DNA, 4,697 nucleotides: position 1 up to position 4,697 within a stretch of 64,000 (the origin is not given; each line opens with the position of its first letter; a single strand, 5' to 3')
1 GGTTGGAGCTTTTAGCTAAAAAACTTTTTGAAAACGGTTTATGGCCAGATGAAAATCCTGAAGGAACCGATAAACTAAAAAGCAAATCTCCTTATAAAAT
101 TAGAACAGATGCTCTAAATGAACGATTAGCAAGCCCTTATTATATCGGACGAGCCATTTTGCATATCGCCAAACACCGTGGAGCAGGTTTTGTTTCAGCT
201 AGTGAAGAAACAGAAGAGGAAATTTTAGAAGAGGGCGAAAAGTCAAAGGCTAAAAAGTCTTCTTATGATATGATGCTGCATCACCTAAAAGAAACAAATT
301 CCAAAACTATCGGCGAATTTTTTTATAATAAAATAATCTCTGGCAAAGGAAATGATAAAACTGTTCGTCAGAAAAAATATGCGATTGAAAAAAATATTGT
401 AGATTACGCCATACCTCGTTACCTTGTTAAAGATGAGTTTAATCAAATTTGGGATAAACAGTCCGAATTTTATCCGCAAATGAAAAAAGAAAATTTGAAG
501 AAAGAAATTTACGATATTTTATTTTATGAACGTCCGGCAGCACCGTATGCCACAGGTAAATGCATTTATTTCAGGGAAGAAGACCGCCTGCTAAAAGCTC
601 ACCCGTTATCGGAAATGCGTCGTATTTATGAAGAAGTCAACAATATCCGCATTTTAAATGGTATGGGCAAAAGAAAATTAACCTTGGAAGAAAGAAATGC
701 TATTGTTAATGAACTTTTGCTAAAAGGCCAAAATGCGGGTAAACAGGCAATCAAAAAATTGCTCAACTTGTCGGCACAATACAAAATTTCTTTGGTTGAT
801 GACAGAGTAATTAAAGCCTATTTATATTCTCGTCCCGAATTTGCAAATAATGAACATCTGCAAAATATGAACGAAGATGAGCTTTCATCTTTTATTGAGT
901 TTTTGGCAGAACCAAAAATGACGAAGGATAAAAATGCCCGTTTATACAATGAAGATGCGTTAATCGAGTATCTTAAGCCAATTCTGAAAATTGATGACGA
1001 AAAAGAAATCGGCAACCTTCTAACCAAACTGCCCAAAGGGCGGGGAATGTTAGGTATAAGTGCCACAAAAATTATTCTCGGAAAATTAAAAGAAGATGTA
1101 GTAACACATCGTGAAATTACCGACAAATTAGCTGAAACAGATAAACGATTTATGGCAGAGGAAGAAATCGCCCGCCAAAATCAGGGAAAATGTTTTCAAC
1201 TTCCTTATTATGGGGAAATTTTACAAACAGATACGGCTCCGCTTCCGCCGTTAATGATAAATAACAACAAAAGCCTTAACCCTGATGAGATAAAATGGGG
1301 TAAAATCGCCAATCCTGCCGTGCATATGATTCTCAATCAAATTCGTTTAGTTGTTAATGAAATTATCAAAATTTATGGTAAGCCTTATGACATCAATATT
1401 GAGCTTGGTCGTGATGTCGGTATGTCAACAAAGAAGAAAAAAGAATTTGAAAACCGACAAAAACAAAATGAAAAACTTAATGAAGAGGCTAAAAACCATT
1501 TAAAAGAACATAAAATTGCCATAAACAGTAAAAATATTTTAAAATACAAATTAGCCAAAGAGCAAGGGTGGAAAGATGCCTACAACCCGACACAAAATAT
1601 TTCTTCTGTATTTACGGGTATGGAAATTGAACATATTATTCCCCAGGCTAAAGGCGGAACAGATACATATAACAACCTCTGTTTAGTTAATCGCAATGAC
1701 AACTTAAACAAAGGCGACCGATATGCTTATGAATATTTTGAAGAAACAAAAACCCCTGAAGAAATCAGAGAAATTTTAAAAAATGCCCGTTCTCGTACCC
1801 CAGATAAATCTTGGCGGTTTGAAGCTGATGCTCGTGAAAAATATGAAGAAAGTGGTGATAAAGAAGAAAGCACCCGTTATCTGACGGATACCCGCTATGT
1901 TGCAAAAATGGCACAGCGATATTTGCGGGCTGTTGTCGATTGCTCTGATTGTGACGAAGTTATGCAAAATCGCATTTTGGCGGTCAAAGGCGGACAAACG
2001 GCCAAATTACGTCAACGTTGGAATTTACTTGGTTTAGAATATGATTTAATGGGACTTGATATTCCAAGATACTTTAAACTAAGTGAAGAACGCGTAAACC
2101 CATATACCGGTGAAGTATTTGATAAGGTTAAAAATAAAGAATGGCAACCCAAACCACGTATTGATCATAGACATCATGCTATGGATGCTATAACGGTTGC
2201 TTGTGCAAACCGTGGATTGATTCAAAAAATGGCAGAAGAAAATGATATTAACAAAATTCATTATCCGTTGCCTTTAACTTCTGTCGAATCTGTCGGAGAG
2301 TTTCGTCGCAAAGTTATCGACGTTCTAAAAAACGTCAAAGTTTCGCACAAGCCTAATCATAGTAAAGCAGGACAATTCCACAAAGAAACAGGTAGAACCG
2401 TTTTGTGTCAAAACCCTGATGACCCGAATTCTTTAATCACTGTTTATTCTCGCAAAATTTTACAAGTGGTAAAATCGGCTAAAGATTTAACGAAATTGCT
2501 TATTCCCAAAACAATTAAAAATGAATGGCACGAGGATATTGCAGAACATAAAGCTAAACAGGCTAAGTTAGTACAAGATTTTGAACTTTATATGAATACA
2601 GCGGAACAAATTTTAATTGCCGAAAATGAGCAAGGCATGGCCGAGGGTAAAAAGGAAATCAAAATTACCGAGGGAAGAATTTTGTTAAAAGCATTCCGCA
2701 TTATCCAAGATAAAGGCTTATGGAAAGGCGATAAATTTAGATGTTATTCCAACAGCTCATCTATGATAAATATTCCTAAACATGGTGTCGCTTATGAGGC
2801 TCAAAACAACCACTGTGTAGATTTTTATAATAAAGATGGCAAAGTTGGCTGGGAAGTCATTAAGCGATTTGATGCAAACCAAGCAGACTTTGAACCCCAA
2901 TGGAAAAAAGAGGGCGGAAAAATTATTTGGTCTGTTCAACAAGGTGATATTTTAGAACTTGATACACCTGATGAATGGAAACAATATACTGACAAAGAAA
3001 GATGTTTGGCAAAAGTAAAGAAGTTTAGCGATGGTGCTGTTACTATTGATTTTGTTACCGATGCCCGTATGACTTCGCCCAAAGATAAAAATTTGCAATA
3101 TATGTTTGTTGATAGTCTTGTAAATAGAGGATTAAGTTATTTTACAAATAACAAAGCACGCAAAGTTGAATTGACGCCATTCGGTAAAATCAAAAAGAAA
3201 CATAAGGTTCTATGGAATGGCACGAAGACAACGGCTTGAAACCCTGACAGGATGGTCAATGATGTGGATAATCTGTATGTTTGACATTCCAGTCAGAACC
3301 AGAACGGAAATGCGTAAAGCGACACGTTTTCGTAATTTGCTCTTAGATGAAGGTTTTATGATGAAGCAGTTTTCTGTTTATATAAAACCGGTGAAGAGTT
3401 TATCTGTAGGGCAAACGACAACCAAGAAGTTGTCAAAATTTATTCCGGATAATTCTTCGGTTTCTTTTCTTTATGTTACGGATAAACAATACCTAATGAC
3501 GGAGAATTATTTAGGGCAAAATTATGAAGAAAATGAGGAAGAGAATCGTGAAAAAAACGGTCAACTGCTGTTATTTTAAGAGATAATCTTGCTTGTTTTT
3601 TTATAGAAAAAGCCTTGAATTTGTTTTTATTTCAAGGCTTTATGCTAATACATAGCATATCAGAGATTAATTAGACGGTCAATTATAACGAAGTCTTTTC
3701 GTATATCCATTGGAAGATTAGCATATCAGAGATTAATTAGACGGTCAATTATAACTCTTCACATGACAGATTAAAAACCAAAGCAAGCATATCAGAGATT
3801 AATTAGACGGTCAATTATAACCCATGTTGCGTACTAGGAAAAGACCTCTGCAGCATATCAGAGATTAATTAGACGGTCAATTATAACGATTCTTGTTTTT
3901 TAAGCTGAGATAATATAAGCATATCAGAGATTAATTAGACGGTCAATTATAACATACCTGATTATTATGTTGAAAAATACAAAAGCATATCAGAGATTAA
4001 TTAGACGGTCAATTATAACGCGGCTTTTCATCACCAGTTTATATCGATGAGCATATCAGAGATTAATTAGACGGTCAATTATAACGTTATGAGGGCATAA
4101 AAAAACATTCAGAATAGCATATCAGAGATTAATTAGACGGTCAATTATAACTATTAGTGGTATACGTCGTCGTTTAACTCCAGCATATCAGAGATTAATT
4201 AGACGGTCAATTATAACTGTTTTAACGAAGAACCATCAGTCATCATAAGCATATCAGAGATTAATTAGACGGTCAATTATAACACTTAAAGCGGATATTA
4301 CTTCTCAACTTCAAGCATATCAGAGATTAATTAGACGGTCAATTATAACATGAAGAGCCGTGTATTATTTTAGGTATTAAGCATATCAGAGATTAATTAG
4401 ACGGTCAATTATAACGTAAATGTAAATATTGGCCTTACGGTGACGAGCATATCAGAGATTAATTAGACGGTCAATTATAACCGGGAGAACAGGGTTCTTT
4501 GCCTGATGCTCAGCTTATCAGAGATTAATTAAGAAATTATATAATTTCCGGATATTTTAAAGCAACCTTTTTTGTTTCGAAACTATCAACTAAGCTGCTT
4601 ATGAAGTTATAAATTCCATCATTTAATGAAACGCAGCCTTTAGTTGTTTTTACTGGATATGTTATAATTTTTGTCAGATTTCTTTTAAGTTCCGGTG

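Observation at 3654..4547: Array orientation, repeat-borne promoter-like element and unusual degenerate end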

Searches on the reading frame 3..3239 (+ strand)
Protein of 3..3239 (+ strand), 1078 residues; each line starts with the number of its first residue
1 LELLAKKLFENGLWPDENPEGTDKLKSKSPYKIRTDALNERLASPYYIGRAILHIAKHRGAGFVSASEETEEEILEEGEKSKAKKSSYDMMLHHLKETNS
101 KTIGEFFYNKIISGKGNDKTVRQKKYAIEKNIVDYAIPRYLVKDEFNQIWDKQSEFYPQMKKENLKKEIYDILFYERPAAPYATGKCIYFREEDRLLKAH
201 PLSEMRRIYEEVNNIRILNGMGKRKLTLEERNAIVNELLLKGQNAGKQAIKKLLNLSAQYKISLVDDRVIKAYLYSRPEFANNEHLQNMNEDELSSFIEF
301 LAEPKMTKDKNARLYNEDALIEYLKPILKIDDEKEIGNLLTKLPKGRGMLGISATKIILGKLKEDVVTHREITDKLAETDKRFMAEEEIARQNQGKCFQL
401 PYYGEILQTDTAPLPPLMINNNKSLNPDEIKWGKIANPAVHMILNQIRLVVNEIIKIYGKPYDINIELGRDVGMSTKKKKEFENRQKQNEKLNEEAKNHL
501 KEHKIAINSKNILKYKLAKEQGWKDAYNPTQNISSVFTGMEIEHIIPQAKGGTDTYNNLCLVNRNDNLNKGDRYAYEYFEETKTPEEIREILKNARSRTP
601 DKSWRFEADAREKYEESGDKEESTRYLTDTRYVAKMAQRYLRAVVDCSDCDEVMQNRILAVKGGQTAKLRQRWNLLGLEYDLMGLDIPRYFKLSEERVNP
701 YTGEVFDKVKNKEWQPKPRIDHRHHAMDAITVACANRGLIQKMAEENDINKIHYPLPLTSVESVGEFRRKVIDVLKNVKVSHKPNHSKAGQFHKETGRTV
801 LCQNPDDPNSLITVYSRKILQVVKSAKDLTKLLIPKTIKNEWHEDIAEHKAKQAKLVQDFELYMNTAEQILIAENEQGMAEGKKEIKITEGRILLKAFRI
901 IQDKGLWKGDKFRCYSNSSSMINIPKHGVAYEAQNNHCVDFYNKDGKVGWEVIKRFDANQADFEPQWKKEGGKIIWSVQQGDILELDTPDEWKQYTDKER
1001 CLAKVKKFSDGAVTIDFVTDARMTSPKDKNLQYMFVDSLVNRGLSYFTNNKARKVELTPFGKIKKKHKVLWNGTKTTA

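Call 7: search_protein_families(library=ncbifam, proteins=[window:3-3239:+])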
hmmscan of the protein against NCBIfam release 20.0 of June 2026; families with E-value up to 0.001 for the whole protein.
window:3-3239:+ (1078 aa): 3 families
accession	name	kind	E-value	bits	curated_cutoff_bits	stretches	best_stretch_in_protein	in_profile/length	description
TIGR01865.2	cas_Csn1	equivalog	9.1e-122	408.3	100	1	21-1065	89-1045/1070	type II CRISPR RNA-guided endonuclease Cas9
NF049971.1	CRISPR_Cas9d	exception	2e-35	122.8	375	1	434-1007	460-954/986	type II CRISPR RNA-guided endonuclease Cas9d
NF040563.1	guided_IscB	equivalog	1.1e-06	28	175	1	538-593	203-258/314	RNA-guided endonuclease IscB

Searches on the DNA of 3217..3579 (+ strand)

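Call 34: search_dna_similar(query=L056:14154-22573:-, collection=phages, mode=near, max_evalue=1, max_rows=20)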
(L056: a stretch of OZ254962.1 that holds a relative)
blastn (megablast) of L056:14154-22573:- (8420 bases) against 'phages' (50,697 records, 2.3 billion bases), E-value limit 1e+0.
No match.

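Call 55: search_rna_families(source=L001, start=6300, end=6620, threshold=evalue, max_evalue=1)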
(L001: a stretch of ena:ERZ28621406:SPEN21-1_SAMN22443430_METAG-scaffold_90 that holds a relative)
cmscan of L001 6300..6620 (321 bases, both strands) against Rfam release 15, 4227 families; matches with E-value up to 1: 3.
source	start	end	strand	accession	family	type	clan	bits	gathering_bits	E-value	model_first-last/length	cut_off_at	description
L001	6300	6466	-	RF01407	STnc560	Gene; sRNA;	-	19.6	55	0.042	1-166/214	3'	STnc560 Hfq binding RNA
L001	6338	6436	+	RF02551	DapZ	Cis-reg;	-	18.8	56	0.58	1-78/78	no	ABC transporter regulator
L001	6395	6435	+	RF02066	STnc320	Gene; sRNA;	-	17.8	50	0.6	1-55/55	no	Salmonella enterica sRNA STnc320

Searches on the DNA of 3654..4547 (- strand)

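Call 30: search_dna_similar(query=window:3654-4547:-, collection=phages, mode=distant, max_evalue=1, max_rows=20)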
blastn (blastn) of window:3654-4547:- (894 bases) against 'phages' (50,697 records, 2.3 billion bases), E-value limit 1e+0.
No match.
